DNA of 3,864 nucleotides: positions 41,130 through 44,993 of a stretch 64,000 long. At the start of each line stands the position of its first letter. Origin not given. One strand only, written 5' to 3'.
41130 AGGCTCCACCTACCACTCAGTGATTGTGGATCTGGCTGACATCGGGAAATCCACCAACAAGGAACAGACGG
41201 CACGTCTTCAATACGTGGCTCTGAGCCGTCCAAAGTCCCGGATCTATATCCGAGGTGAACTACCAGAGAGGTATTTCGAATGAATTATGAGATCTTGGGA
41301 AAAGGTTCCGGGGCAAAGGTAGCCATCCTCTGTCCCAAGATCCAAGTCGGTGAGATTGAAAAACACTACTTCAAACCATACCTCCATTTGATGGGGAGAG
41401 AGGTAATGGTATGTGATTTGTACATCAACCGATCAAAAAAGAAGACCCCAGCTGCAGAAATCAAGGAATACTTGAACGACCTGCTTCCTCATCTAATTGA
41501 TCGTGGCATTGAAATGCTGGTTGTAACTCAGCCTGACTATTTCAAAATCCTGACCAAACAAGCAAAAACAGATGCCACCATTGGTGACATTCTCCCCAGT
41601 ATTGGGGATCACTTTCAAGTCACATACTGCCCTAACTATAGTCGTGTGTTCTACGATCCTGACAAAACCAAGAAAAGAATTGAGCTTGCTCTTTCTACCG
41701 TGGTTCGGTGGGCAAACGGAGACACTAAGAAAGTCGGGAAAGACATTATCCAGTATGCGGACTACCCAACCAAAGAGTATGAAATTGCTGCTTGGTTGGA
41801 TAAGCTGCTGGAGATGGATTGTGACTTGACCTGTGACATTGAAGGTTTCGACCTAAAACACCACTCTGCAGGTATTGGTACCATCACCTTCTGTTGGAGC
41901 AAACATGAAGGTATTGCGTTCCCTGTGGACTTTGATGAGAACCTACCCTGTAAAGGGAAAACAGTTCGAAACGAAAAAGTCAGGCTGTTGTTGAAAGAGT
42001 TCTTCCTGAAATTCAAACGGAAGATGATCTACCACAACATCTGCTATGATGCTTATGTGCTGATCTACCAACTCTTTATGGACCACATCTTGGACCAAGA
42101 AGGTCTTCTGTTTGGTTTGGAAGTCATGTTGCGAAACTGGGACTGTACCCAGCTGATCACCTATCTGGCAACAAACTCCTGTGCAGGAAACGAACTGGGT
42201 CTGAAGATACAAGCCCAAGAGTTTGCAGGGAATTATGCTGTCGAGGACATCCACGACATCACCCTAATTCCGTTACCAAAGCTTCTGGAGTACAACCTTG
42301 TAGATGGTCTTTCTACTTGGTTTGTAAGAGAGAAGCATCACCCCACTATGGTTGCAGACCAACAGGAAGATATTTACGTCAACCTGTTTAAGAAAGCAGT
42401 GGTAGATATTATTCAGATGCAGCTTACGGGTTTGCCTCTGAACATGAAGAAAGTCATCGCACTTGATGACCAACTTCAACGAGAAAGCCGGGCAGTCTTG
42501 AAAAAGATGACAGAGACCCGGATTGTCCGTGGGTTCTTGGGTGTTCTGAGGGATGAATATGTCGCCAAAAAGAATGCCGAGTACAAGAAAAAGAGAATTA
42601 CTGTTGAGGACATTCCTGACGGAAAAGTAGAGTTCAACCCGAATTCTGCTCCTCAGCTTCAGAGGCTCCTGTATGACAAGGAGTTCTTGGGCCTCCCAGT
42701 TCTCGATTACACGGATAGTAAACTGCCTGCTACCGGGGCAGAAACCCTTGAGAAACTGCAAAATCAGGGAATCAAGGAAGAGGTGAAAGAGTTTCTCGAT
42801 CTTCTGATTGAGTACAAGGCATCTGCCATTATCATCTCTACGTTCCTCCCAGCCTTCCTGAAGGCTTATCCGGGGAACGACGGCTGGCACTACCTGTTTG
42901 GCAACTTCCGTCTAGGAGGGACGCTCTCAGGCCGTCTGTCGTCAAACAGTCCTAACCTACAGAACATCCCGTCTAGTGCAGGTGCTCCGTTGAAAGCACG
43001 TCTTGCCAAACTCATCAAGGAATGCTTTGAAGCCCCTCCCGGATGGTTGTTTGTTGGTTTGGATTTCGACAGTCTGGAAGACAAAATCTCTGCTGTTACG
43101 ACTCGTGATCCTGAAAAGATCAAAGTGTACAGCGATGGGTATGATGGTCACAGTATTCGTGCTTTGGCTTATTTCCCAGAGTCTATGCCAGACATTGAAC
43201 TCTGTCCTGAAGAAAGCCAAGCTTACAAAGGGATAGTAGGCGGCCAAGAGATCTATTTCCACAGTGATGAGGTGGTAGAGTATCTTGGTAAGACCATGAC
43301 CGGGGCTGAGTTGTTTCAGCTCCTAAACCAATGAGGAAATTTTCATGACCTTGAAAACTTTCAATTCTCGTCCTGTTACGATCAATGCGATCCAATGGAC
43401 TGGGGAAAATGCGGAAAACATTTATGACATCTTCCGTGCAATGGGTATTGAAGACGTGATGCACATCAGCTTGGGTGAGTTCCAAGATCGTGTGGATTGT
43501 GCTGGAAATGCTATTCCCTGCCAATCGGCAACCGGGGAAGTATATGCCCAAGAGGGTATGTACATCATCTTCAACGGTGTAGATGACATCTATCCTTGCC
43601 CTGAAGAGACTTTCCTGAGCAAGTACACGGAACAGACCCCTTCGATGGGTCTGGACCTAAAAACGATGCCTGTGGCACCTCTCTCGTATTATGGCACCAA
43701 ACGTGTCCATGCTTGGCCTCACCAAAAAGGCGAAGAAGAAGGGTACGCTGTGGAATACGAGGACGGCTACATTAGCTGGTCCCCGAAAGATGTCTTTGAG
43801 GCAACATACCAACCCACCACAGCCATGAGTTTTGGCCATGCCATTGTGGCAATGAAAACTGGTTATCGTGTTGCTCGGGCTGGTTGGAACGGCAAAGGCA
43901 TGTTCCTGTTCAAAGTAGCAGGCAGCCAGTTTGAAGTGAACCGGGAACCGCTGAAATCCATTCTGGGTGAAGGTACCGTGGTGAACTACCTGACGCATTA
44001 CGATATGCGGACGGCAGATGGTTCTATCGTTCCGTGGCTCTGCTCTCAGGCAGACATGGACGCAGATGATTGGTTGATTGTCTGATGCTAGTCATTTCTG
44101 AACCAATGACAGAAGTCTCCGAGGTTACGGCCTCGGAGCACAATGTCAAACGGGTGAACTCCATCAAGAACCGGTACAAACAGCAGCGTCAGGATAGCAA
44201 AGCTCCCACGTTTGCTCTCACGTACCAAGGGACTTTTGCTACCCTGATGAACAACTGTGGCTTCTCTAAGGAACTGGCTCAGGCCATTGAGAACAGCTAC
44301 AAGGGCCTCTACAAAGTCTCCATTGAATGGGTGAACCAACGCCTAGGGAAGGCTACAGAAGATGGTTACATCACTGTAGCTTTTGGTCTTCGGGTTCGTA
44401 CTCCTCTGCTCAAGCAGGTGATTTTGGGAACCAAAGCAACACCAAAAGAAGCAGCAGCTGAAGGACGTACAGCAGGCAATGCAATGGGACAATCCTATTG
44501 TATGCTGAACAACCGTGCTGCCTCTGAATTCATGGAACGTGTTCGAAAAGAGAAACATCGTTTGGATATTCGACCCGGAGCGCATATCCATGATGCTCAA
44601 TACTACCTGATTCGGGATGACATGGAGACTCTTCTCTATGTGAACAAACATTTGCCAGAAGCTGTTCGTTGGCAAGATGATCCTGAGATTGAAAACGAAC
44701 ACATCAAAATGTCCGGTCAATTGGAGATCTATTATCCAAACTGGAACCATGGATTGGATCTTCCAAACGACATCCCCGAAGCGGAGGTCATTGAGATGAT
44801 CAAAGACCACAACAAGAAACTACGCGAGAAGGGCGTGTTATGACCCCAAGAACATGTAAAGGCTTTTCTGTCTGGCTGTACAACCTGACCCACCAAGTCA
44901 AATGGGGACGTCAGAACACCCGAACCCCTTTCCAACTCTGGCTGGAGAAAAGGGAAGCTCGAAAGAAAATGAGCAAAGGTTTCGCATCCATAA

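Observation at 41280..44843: Family-A DNA polymerase is encoded as two ORFs, split inside the fingers by an unrelated 246-aa gene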

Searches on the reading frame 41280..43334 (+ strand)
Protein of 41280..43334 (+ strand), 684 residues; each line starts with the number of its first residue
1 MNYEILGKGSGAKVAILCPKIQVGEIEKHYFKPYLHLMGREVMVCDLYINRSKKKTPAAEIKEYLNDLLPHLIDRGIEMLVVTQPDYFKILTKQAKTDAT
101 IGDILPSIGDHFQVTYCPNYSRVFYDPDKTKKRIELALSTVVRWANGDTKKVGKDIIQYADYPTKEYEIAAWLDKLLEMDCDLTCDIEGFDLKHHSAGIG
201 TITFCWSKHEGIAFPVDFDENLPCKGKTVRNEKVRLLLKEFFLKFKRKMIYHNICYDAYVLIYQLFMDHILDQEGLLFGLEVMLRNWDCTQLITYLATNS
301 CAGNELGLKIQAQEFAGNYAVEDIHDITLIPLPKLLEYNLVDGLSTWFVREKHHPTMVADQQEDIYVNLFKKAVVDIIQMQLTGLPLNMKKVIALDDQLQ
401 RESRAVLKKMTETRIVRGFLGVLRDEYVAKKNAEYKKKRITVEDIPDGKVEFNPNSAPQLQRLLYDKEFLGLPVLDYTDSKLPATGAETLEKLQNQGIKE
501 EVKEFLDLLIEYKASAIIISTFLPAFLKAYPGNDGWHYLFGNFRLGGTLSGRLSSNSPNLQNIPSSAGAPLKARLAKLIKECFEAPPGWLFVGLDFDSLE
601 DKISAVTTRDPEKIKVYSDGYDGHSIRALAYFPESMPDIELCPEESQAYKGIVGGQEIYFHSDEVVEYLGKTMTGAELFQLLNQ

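Call 3: search_protein_families(library=pfam, proteins=[window:41280-43334:+], max_evalue=0.01)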
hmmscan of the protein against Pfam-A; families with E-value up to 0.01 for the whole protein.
window:41280-43334:+ (684 aa): 1 family
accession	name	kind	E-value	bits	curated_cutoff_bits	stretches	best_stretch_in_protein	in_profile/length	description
PF00476.26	DNA_pol_A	-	1.1e-24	87.6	34.3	1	448-634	27-197/381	DNA polymerase family A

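Call 4: search_protein_families(library=phrogs, proteins=[window:41280-43334:+], max_evalue=0.001)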
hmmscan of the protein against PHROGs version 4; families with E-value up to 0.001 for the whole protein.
window:41280-43334:+ (684 aa): 5 families
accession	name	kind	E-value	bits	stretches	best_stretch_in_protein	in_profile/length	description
phrog_17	-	DNA, RNA and nucleotide metabolism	2.6e-113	381.2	1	23-647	517-1057/1445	DNA polymerase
phrog_23226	-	DNA, RNA and nucleotide metabolism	1e-26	94.6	1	435-639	195-389/611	DNA polymerase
phrog_2573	-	DNA, RNA and nucleotide metabolism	4.5e-14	53.4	1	578-649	4-78/336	DNA polymerase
phrog_12241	-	DNA, RNA and nucleotide metabolism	3.9e-08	33.7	1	417-564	379-494/502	DNA polymerase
phrog_15971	-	DNA, RNA and nucleotide metabolism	0.00048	20.4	1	416-603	46-178/376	DNA polymerase I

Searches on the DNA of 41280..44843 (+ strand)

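Call 5: search_dna_similar(query=window:41280-44843:+, collection=phages, mode=near, max_rows=30)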
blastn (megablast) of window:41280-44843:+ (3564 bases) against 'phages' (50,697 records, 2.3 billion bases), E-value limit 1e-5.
Records with a match: 6; places in all: 6; records where one place covers at least 80% of the query: 0.
Best place of each record, by identity: 80-90% 2; 60-80% 4.
By first word of the organism name: Roseobacter 3; Dinoroseobacter 2; Sulfitobacter 1.
By host as written in the record: Roseobacter denitrificans OCh114 3; Dinoroseobacter shibae DFL12 2; Sulfitobacter sp. AA1 1.
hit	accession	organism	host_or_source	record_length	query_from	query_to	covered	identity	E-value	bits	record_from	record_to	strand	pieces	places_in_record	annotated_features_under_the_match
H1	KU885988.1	Dinoroseobacter phage DS-1410Ws-06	Dinoroseobacter shibae DFL12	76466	1402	1872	13%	74.6%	3e-48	200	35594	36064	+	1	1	DNA polymerase family A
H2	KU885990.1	Roseobacter phage RD-1410Ws-07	Roseobacter denitrificans OCh114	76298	1402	1872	13%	74.6%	3e-48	200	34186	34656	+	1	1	DNA polymerase family A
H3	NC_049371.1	Dinoroseobacter phage DS-1410Ws-06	Dinoroseobacter shibae DFL12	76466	1402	1872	13%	74.6%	3e-48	200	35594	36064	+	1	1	DNA polymerase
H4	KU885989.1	Roseobacter phage RD-1410W1-01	Roseobacter denitrificans OCh114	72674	733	1042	9%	81.7%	2e-65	257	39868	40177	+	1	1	DNA polymerase family A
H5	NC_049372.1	Roseobacter phage RD-1410W1-01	Roseobacter denitrificans OCh114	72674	733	1042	9%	81.7%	2e-65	257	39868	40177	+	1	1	DNA polymerase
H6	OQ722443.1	Sulfitobacter phage vB_SupP_AX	Sulfitobacter sp. AA1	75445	1525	1790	7%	79.6%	3e-44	187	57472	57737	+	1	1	AAA protein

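Call 8: get_annotated_region(hit=H3, flank=5000)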
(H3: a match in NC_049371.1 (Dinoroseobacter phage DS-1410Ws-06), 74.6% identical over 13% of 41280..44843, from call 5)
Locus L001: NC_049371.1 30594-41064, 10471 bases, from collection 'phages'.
description: Dinoroseobacter phage DS-1410Ws-06, partial genome.
organism: Dinoroseobacter phage DS-1410Ws-06 (NCBI taxid 1815983)
taxonomy: Viruses; Duplodnaviria; Heunggongvirae; Uroviricota; Caudoviricetes; Schitoviridae; Rhodovirinae; Sanyabayvirus; Sanyabayvirus DS1410Ws06
host: Dinoroseobacter shibae DFL12; source: seawater; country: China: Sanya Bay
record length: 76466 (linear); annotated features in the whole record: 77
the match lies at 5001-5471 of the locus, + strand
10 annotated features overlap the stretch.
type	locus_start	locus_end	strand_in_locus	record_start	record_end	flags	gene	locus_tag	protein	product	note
CDS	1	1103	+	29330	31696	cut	-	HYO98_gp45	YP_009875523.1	ribonucleotide reductase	-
CDS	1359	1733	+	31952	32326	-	-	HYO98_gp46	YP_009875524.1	hypothetical protein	-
CDS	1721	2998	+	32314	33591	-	-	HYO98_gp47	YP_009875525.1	exonuclease V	-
CDS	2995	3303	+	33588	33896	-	-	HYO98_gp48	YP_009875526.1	hypothetical protein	-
CDS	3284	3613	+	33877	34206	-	-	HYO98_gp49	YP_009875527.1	hypothetical protein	-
CDS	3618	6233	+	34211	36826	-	-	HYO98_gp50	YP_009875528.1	DNA polymerase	-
CDS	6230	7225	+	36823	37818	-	-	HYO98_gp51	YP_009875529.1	exonuclease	hypothetical protein, N4 gp42-like protein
CDS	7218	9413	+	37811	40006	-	-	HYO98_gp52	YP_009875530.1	DNA primase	N4 gp43-like protein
CDS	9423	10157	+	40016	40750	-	-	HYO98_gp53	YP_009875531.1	Sak4-like ssDNA annealing protein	hypothetical protein, N4 gp45-like protein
CDS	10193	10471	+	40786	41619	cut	-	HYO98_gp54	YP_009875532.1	single strand DNA binding protein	-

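Call 11: search_rna_families(source=window, start=42900, end=44500, threshold=evalue, max_evalue=10, show_alignments=3)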
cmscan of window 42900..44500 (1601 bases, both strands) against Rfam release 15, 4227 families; matches with E-value up to 10: 4.
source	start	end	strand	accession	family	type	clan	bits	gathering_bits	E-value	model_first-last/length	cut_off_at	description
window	43201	43349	+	RF02861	IR_84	Gene; sRNA;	-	19.6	51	1.8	1-186/186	no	Neisseria sRNA 84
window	43501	43590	+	RF03004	Lacto-phage-1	Gene; sRNA;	-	18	50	2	1-81/81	no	Lacto-phage-1 RNA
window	44177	44260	+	RF03325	mir-4872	Gene; miRNA;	-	15.4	58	10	1-76/76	no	mir-4872 microRNA precursor family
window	44315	44415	+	RF01965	RMST_4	Gene; lncRNA;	-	15.2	40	8.8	1-108/108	no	Rhabdomyosarcoma 2 associated transcript conserved region 4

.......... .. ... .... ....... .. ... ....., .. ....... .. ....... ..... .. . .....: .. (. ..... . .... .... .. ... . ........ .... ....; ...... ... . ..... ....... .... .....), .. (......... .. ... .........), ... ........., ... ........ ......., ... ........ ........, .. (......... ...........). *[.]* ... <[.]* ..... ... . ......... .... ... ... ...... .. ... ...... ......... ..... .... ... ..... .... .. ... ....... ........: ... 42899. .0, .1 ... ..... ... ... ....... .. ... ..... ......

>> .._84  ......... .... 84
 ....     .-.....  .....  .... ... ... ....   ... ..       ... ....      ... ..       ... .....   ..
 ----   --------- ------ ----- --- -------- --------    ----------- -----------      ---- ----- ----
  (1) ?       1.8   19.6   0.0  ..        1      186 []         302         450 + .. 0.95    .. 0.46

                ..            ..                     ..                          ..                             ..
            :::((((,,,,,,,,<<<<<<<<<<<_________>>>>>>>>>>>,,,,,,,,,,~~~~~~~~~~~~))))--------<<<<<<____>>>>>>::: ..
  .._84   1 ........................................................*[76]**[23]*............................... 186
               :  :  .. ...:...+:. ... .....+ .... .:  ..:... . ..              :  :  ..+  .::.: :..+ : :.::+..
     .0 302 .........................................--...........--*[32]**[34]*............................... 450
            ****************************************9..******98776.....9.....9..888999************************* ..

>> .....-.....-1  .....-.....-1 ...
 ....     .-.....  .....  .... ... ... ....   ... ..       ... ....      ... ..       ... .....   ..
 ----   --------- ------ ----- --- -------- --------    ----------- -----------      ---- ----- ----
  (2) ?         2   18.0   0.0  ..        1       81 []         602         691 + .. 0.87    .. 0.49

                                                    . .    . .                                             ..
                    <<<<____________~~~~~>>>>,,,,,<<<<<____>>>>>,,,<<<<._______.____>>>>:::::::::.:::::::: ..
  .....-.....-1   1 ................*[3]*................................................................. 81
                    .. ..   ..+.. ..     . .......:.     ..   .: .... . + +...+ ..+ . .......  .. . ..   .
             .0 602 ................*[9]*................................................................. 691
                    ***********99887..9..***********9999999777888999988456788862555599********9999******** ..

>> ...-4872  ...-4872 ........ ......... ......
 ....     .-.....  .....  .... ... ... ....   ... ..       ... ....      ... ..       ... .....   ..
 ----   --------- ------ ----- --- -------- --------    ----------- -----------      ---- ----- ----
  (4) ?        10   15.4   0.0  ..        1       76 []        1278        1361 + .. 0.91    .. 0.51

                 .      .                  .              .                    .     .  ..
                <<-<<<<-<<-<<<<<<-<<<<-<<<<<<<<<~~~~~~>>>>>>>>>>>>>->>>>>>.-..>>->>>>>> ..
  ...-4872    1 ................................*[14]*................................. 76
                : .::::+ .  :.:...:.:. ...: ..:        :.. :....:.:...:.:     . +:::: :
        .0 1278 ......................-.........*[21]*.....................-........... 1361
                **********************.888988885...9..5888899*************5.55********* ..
